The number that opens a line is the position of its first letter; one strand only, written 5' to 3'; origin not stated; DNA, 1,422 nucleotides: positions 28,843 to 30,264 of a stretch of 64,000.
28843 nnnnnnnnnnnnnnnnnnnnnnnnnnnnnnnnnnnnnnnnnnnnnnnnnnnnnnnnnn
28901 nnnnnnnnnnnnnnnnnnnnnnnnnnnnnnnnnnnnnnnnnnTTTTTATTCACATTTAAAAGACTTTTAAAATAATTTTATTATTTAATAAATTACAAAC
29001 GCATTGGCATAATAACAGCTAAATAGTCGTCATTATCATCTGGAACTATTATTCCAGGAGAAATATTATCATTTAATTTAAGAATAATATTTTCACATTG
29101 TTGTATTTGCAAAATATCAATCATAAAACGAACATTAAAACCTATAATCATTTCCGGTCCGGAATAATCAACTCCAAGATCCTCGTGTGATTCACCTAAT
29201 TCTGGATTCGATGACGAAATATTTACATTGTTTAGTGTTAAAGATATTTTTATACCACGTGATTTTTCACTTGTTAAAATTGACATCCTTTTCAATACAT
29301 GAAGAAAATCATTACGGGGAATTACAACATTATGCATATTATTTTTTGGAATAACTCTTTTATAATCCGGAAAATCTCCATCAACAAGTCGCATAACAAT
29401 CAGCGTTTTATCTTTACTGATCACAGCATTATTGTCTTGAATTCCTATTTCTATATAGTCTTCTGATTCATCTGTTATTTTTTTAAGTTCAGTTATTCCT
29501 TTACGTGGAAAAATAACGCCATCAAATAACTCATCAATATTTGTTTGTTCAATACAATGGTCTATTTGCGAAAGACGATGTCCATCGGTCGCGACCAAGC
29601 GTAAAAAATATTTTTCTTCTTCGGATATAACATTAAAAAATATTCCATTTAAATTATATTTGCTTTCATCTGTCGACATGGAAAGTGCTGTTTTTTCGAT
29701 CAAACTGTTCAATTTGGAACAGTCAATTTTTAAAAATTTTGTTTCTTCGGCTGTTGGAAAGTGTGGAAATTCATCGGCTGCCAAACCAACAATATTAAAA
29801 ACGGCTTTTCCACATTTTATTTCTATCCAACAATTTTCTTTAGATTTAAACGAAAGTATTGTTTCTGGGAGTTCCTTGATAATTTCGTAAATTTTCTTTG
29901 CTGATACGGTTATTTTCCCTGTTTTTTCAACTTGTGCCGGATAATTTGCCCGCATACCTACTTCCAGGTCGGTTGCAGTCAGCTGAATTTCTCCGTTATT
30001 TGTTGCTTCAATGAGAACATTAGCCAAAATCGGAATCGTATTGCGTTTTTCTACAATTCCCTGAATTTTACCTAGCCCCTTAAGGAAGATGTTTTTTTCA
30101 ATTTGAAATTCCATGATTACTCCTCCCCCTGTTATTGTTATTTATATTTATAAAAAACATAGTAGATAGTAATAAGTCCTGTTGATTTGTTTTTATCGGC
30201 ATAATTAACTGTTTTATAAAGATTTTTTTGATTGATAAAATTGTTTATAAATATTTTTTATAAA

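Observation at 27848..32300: The essential recF-dnaN-dnaA replication module sits in a sharp ~4.5-kb low-GC trough within a ~55-58% GC chromosome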

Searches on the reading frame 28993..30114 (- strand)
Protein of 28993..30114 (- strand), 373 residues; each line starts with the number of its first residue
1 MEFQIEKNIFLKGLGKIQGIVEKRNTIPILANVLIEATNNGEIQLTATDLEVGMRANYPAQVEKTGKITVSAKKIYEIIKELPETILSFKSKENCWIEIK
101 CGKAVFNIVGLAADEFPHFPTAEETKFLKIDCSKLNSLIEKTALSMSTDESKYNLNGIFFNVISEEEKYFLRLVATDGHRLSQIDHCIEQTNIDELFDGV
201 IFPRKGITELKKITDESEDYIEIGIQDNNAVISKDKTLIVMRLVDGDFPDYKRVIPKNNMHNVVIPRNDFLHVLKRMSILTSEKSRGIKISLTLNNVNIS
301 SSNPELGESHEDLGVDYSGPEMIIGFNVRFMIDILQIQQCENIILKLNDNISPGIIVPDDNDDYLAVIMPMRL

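Call 9: find_homologous_proteins(query=window:28993-30114:-, max_evalue=1e-30)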
Query window:28993-30114:- (373 aa): 7595 proteins with E <= 1e-30 among 8000 candidates; the best 120 are listed.
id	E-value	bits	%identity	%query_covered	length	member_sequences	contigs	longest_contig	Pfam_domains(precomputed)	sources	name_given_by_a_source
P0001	8.5e-242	819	100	100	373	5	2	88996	PF00712.25,PF02768.21,PF02767.22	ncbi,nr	ncbi:MAG: DNA polymerase III subunit beta [Desulfuromonadales bacterium]|nr:DNA polymerase III subun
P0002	1.1e-195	668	80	100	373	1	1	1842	PF00712.25,PF02768.21,PF02767.22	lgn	-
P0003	1.5e-153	529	64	100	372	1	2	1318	PF00712.25,PF02768.21,PF02767.22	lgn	-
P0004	6.9e-153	527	66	100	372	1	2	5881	PF00712.25,PF02768.21,PF02767.22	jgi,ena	-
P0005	9.3e-153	527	65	100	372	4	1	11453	PF00712.25,PF02768.21,PF02767.22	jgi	jgi:DNA polymerase III subunit beta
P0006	1.7e-152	526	65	100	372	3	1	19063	PF00712.25,PF02768.21,PF02767.22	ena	-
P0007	1.1e-151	523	64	100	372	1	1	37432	PF00712.25,PF02768.21,PF02767.22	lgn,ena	-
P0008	1.5e-151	523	64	100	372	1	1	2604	PF00712.25,PF02768.21,PF02767.22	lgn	-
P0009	1.7e-151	522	64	100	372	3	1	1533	PF00712.25,PF02768.21,PF02767.22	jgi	jgi:DNA polymerase-3 subunit beta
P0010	1.8e-151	522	64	100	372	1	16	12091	PF00712.25,PF02768.21,PF02767.22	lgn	-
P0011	2.1e-151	522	64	100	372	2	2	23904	PF00712.25,PF02768.21,PF02767.22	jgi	jgi:DNA polymerase-3 subunit beta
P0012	2.2e-151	522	64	100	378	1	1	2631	PF00712.25,PF02768.21,PF02767.22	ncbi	-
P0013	2.6e-151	522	63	100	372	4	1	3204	PF00712.25,PF02768.21,PF02767.22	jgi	jgi:DNA polymerase-3 subunit beta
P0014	2.8e-151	522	62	100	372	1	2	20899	PF00712.25,PF02768.21,PF02767.22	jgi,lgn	-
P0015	4.2e-151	521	64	100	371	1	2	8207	PF00712.25,PF02768.21,PF02767.22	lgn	-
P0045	2.9e-148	512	63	100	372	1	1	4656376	PF00712.25,PF02768.21,PF02767.22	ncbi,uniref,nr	ncbi:DNA polymerase III subunit beta [Desulfuromonas versatilis]|uniref:Beta sliding clamp n=1 Tax=D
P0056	2.2e-147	509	61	100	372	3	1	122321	PF00712.25,PF02768.21,PF02767.22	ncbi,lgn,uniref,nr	ncbi:DNA polymerase III beta subunit [Geothermobacter ehrlichii]|uniref:Beta sliding clamp n=1 Tax=G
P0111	1.3e-144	500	62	100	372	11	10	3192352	PF00712.25,PF02768.21,PF02767.22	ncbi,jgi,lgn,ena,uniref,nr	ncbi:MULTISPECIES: DNA polymerase III subunit beta [Syntrophotalea]|jgi:DNA polymerase-3 subunit bet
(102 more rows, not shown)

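Call 10: find_encoding_contigs(protein=window:28993-30114:-, flank=10000, max_places=4)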
Protein window:28993-30114:- (373 aa): 1 contig read that carries it; 1 place shown.
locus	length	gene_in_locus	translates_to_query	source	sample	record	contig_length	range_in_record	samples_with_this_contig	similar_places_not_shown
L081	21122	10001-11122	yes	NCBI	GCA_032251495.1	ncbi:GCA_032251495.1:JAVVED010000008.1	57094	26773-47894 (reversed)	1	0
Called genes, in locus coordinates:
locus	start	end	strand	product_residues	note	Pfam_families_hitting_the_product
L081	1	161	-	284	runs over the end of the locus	PF02195:ParB_N, PF17762:HTH_ParB, PF23552:ParB_C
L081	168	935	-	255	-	PF00142:Fer4_NifH, PF01656:CbiA, PF02374:ArsA_ATPase (weak), PF06564:CBP_BcsQ, PF09140:MipZ (weak), PF10609:ParA, PF13614:AAA_31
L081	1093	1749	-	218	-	PF02527:GidB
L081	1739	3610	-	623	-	PF01134:GIDA, PF12831:FAD_oxidored (weak), PF21680:GIDA_C_1st, PF13932:SAM_GIDA_C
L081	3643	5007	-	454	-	PF10396:TrmE_N, PF12631:MnmE_helical, PF00350:Dynamin_N (faint), PF01926:MMR_HSR1, PF02421:FeoB_N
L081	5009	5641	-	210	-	PF14804:Jag_N, PF13083:KH_KhpA-B (weak), PF01424:R3H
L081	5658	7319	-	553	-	PF14849:YidC_periplas, PF02096:60KD_IMP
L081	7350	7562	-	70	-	PF01809:YidD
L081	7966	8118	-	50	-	PF00468:Ribosomal_L34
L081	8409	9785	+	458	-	PF11638:DnaA_N, PF01695:IstB_IS21, PF00308:Bac_DnaA, PF00004:AAA (faint), PF08299:Bac_DnaA_C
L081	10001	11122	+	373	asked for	PF00712:DNA_pol3_beta, PF02767:DNA_pol3_beta_2, PF02768:DNA_pol3_beta_3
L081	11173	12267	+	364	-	PF02463:SMC_N, PF13175:AAA_15, PF13476:AAA_23 (faint), PF13304:AAA_21 (weak)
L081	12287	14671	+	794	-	PF02518:HATPase_c, PF00204:DNA_gyraseB, PF01751:Toprim, PF21249:GyrB_hook (weak), PF00986:DNA_gyraseB_C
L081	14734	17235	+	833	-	PF00521:DNA_topoisoIV, PF03989:DNA_gyraseA_C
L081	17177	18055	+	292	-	PF09976:TPR_21 (faint), PF13424:TPR_12 (faint), PF07719:TPR_2 (faint), PF13174:TPR_6 (faint), PF13181:TPR_8 (faint), PF13428:TPR_14 (faint), PF13432:TPR_16 (weak), PF13525:YfiO (weak), +2 more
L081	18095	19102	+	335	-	PF01210:NAD_Gly3P_dh_N, PF02558:ApbA, PF03446:NAD_binding_2 (weak), PF07479:NAD_Gly3P_dh_C, PF20618:GPD_NAD_C_bact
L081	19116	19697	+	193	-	PF00160:Pro_isomerase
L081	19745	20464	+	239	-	PF03372:Exo_endo_phos (weak)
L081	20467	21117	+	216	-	PF00730:HhH-GPD, PF00633:HHH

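Call 12: find_encoding_contigs(protein=P0045, flank=10000, max_places=1)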
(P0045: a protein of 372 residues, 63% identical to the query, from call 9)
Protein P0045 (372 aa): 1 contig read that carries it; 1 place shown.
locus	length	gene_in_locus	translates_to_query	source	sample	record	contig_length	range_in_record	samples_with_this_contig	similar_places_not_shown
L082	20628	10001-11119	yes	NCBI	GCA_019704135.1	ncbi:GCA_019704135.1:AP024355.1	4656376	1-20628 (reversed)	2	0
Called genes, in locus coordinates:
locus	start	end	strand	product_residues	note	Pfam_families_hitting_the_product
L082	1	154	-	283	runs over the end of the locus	PF02195:ParB_N, PF17762:HTH_ParB, PF23552:ParB_C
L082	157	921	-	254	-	PF00142:Fer4_NifH (weak), PF01656:CbiA, PF02374:ArsA_ATPase (weak), PF06564:CBP_BcsQ, PF09140:MipZ, PF10609:ParA, PF13614:AAA_31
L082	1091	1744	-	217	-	PF02527:GidB, PF13847:Methyltransf_31 (weak)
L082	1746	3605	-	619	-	PF01134:GIDA, PF12831:FAD_oxidored (weak), PF21680:GIDA_C_1st, PF13932:SAM_GIDA_C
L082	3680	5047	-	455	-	PF10396:TrmE_N, PF12631:MnmE_helical, PF01926:MMR_HSR1, PF02421:FeoB_N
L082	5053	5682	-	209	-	PF14804:Jag_N, PF13083:KH_KhpA-B, PF01424:R3H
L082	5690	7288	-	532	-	PF14849:YidC_periplas, PF02096:60KD_IMP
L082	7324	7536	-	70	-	PF01809:YidD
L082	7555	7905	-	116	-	PF00825:Ribonuclease_P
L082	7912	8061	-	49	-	PF00468:Ribosomal_L34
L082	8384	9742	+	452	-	PF11638:DnaA_N, PF00308:Bac_DnaA, PF01695:IstB_IS21, PF00004:AAA (faint), PF01637:ATPase_2 (faint), PF22688:Hda_lid (faint), PF08299:Bac_DnaA_C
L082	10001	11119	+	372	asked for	PF00712:DNA_pol3_beta, PF02767:DNA_pol3_beta_2, PF02768:DNA_pol3_beta_3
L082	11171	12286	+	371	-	PF02463:SMC_N, PF13175:AAA_15 (faint), PF13304:AAA_21 (faint)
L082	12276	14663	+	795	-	PF02518:HATPase_c, PF00204:DNA_gyraseB, PF01751:Toprim, PF21249:GyrB_hook (weak), PF00986:DNA_gyraseB_C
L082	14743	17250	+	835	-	PF00521:DNA_topoisoIV, PF03989:DNA_gyraseA_C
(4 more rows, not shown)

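Call 13: find_encoding_contigs(protein=P0111, flank=10000, max_places=1)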
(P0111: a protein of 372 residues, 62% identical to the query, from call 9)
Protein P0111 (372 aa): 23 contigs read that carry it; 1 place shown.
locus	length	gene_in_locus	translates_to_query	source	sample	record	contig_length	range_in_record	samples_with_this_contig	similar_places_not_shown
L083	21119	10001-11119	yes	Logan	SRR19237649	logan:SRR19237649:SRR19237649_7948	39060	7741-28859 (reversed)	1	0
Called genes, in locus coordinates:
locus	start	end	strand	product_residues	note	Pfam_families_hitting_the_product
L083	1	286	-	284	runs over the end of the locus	PF02195:ParB_N, PF17762:HTH_ParB, PF23552:ParB_C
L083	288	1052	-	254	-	PF00142:Fer4_NifH, PF01656:CbiA, PF02374:ArsA_ATPase (weak), PF06564:CBP_BcsQ, PF09140:MipZ (faint), PF10609:ParA, PF13614:AAA_31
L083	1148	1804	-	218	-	PF02527:GidB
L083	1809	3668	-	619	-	PF01134:GIDA, PF12831:FAD_oxidored (weak), PF21680:GIDA_C_1st, PF13932:SAM_GIDA_C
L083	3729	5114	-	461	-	PF10396:TrmE_N, PF12631:MnmE_helical, PF00350:Dynamin_N (faint), PF01926:MMR_HSR1, PF02421:FeoB_N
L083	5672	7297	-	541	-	PF14849:YidC_periplas, PF02096:60KD_IMP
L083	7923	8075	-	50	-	PF00468:Ribosomal_L34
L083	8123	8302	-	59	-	-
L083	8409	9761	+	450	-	PF11638:DnaA_N, PF00308:Bac_DnaA, PF01695:IstB_IS21, PF00004:AAA (faint), PF01637:ATPase_2 (faint), PF22688:Hda_lid (faint), PF08299:Bac_DnaA_C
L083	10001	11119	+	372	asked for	PF00712:DNA_pol3_beta, PF02767:DNA_pol3_beta_2, PF02768:DNA_pol3_beta_3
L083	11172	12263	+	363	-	PF02463:SMC_N, PF13175:AAA_15, PF13476:AAA_23, PF13304:AAA_21 (faint)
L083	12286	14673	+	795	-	PF02518:HATPase_c, PF00204:DNA_gyraseB, PF01751:Toprim, PF21249:GyrB_hook (weak), PF00986:DNA_gyraseB_C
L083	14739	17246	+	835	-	PF00521:DNA_topoisoIV, PF03989:DNA_gyraseA_C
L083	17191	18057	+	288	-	PF00515:TPR_1 (faint), PF07719:TPR_2 (faint), PF12895:ANAPC3 (faint), PF13174:TPR_6 (faint), PF13181:TPR_8 (faint), PF13424:TPR_12 (faint), PF13428:TPR_14 (faint), PF13432:TPR_16 (weak), +2 more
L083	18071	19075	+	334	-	PF01210:NAD_Gly3P_dh_N, PF02558:ApbA, PF03446:NAD_binding_2 (weak), PF03807:F420_oxidored (weak), PF07479:NAD_Gly3P_dh_C, PF20618:GPD_NAD_C_bact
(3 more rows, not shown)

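Call 14: find_encoding_contigs(protein=P0056, flank=10000, max_places=1)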
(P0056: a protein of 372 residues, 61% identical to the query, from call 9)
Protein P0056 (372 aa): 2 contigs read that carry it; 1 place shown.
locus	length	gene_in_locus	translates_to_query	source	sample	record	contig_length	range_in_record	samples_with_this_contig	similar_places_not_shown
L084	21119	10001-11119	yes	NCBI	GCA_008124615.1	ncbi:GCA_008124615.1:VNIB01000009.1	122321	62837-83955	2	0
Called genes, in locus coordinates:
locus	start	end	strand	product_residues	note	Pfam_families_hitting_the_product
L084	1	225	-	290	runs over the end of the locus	PF02195:ParB_N, PF17762:HTH_ParB, PF23552:ParB_C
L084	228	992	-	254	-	PF00142:Fer4_NifH (weak), PF01656:CbiA, PF02374:ArsA_ATPase (weak), PF06564:CBP_BcsQ, PF09140:MipZ (faint), PF10609:ParA, PF13614:AAA_31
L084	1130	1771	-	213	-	PF02527:GidB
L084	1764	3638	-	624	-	PF01134:GIDA, PF12831:FAD_oxidored (weak), PF21680:GIDA_C_1st, PF13932:SAM_GIDA_C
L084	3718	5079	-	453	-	PF10396:TrmE_N, PF12631:MnmE_helical, PF01926:MMR_HSR1, PF02421:FeoB_N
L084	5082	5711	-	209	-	PF14804:Jag_N, PF01424:R3H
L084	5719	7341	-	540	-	PF14849:YidC_periplas, PF02096:60KD_IMP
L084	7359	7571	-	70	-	PF01809:YidD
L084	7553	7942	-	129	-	PF00825:Ribonuclease_P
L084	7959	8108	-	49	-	PF00468:Ribosomal_L34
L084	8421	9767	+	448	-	PF11638:DnaA_N, PF00308:Bac_DnaA, PF01695:IstB_IS21, PF00004:AAA (faint), PF01637:ATPase_2 (faint), PF22688:Hda_lid (weak), PF08299:Bac_DnaA_C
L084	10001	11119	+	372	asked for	PF00712:DNA_pol3_beta, PF02767:DNA_pol3_beta_2, PF02768:DNA_pol3_beta_3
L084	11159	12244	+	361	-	PF02463:SMC_N, PF13476:AAA_23, PF13304:AAA_21 (faint)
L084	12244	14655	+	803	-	PF02518:HATPase_c, PF00204:DNA_gyraseB, PF01751:Toprim, PF21249:GyrB_hook, PF00986:DNA_gyraseB_C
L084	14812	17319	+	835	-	PF00521:DNA_topoisoIV, PF03989:DNA_gyraseA_C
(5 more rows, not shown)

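Call 18: find_related_loci(query=window:28993-30114:-, collection=metagenome_contigs, flank=10000)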
Query window:28993-30114:- (373 aa) in metagenome_contigs; peptide patterns used: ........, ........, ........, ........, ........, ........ (x = any residue, [..] = any of these).
165 stretches matched a pattern; 31 encode a relative of the query (tblastn E <= 1e-3); 31 distinct loci.
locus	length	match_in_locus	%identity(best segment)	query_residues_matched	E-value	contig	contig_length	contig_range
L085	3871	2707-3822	63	1-373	6e-166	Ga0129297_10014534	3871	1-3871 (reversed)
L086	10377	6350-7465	64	1-373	8e-160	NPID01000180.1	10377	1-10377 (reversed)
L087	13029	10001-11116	64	1-373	8e-160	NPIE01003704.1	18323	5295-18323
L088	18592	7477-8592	64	1-373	5e-161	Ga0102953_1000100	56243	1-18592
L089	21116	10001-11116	64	1-373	1e-157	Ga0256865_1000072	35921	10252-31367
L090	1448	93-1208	64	1-373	2e-172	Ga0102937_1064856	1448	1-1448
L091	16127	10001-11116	62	1-373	4e-155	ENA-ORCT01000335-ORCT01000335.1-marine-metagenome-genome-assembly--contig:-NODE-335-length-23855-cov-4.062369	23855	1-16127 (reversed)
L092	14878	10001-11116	62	1-373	4e-155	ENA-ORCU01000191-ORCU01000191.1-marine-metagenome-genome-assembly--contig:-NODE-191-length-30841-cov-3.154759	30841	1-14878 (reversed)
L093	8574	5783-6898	60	1-373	2e-154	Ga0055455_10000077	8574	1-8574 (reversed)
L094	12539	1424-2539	62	1-373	3e-154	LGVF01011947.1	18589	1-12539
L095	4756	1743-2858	60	1-373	4e-155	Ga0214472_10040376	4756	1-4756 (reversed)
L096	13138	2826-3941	60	1-373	3e-152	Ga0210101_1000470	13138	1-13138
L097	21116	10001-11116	61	1-373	1e-151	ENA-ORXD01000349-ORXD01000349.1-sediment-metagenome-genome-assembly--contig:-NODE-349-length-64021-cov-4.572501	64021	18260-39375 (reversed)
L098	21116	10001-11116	58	1-373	9e-152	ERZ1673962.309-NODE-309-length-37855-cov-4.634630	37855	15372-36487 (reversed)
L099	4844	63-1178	59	1-373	4e-154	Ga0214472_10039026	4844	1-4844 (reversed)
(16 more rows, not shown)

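Call 19: find_encoding_contigs(protein=P0002, flank=10000, max_places=2)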
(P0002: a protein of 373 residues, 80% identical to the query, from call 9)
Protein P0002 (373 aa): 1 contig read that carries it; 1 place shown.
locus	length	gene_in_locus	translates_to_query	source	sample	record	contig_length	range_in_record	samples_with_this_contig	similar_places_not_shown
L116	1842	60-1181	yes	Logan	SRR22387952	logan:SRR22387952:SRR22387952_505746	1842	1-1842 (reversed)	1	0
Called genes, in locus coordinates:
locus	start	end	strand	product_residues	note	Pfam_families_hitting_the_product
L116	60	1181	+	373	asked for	PF00712:DNA_pol3_beta, PF02767:DNA_pol3_beta_2, PF02768:DNA_pol3_beta_3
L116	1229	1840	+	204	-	?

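Call 43: search_dna_similar(query=window:28993-30114:-, collection=plasmids, mode=protein, max_rows=8)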
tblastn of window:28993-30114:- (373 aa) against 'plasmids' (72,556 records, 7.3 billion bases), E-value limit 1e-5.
Records with a match: 505; places in all: 511; records where one place covers at least 80% of the query: 497.
Best place of each record, by identity: <60% 505.
By first word of the organism name: Pseudomonas 124; Citrobacter 78; Bacillus 28; Clostridium 27; Xanthomonas 17; Klebsiella 16; Aeromonas 14; Vibrio 12; Streptomyces 12; Nostoc 8; and 92 more.
By predicted mobility (MOB-suite, as given by PLSDB): non-mobilizable 298; mobilizable 116; conjugative 91.
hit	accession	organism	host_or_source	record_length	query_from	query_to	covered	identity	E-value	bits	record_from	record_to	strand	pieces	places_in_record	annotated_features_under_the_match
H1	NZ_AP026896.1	Aeromonas caviae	Microbe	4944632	1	373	100%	36.3%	2e-65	232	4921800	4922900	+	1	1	none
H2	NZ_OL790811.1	Proteus mirabilis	-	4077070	1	373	100%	36.0%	5e-59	213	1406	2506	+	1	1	none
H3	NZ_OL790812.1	Proteus mirabilis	-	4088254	1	373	100%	36.0%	5e-59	213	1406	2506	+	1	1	none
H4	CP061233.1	Escherichia coli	Sheep,cell culture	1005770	1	373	100%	35.0%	2e-61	220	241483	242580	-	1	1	dnaN: DNA polymerase III subunit beta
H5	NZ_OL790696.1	Escherichia coli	-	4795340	1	373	100%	35.0%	2e-61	220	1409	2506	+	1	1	none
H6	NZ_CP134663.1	Escherichia coli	Larus michahellis,bacteria,cloaca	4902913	1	373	100%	35.0%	2e-61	220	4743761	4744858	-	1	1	none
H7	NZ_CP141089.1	Escherichia coli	Homo sapiens,Infected Human Urine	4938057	1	373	100%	35.0%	2e-61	220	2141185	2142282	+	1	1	none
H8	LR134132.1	Klebsiella aerogenes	not available: to be reported later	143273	1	373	100%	34.8%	1e-60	218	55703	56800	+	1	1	dnaN: DNA polymerase III subunit beta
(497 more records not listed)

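Call 44: search_dna_similar(query=window:28993-30114:-, collection=phages, mode=protein, max_rows=8)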
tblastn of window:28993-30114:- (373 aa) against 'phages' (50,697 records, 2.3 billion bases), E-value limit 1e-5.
Records with a match: 118; places in all: 118; records where one place covers at least 80% of the query: 100.
Best place of each record, by identity: <60% 118.
By first word of the organism name: Arthrobacter 28; Bacteriophage 26; Nodularia 9; Mycobacterium 7; Rhizobium 6; Salinibacter 5; Microcystis 3; Paracoccus 3; Thermus 3; Campylobacter 2; and 16 more.
By host as written in the record: - 32; Arthrobacter globiformis NRRL B-2979 SEA 12; Arthrobacter globiformis B-2979 10; Arthrobacter globiformis NRRL B-2979 5; Nodularia spumigena KAC65 4; Salinibacter ruber M8 3; Nodularia spumigena kac68 3; Campylobacter jejuni 2; and 36 more.
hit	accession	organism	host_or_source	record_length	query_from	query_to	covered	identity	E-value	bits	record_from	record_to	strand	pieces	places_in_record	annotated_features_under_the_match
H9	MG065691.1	Campylobacter phage A11a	Campylobacter jejuni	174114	1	373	100%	35.0%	5e-62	220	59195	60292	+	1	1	record has no annotation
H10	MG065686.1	Campylobacter phage A18a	Campylobacter jejuni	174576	1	373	100%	35.0%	5e-62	220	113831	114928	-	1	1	record has no annotation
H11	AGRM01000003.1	Salmonella enterica subsp. houtenae str. ATCC BAA-1581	Homo sapiens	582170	1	373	100%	34.5%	1e-60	216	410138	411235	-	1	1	DNA polymerase III, beta subunit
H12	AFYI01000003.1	Salmonella enterica subsp. enterica serovar Infantis str. ...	Homo sapiens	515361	1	373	100%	34.5%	1e-60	216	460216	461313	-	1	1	DNA polymerase III, beta subunit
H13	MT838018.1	Bacteriophage sp.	human fecal samples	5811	1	373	100%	33.4%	2e-63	224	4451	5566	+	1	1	record has no annotation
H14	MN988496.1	Rhizobium phage RHph_TM3_3_14B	Rhizobium etli T3_14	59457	1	373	100%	33.4%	2e-56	204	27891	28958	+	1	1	DNA polymerase III beta subunit protein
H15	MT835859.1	Bacteriophage sp.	human fecal samples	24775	1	373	100%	33.2%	7e-61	217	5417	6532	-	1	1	record has no annotation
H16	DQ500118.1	Rhizobium phage 16-3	-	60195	1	373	100%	31.4%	1e-56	205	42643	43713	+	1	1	16-3p081: p081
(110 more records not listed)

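Call 49: search_protein_families(library=pfam, proteins=[window:28993-30114:-])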
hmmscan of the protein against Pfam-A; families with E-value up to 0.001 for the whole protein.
window:28993-30114:- (373 aa): 3 families
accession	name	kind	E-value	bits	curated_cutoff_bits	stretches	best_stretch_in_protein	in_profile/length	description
PF02767.21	DNA_pol3_beta_2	-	1.2e-29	103.4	27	1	130-250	2-116/116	DNA polymerase III beta subunit, central domain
PF02768.20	DNA_pol3_beta_3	-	3.8e-29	101.4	27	1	252-372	1-121/121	DNA polymerase III beta subunit, C-terminal domain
PF00712.24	DNA_pol3_beta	-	7.6e-29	100.7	24.4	1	1-119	1-119/120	DNA polymerase III beta subunit, N-terminal domain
